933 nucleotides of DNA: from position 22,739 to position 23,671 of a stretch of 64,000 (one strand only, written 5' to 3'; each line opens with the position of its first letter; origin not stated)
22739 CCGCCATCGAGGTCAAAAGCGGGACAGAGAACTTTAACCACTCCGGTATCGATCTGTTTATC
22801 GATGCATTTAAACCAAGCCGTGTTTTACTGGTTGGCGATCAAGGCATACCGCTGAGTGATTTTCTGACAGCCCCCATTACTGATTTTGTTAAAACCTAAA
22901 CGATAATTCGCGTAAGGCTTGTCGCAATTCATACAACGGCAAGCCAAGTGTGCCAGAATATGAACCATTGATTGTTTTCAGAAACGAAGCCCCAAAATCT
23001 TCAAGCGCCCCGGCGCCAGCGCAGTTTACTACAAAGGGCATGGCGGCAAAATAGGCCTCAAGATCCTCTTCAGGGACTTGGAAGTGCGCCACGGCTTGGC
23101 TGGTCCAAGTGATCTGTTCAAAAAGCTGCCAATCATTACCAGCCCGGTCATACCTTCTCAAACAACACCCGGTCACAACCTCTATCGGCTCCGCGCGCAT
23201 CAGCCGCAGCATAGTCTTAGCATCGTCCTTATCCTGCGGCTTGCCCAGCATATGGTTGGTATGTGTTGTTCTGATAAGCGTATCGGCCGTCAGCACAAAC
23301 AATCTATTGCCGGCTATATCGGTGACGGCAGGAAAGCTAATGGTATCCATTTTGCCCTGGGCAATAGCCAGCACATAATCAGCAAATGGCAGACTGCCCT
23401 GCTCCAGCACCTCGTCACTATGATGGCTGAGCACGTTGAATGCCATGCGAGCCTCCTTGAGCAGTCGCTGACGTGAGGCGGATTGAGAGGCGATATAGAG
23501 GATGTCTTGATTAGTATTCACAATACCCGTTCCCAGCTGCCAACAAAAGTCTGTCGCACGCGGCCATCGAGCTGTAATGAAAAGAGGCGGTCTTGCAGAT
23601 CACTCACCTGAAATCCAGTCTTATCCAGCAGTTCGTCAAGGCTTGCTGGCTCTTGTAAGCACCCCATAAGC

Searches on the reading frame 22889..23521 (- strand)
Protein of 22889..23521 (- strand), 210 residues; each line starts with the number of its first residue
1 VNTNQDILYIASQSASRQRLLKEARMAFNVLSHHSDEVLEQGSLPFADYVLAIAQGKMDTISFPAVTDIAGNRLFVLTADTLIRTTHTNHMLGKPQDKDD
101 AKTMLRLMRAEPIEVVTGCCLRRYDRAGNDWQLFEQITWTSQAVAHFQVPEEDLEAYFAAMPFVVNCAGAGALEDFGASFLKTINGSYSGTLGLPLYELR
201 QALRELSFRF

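Call 59: search_protein_families(library=pfam, proteins=[window:22889-23521:-], max_evalue=0.001)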
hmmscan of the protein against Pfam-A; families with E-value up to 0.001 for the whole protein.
window:22889-23521:- (210 aa): 1 family
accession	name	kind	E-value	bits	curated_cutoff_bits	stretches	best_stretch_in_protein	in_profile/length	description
PF02545.19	Maf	-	3.2e-33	115.4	27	1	8-205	2-186/187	Maf-like protein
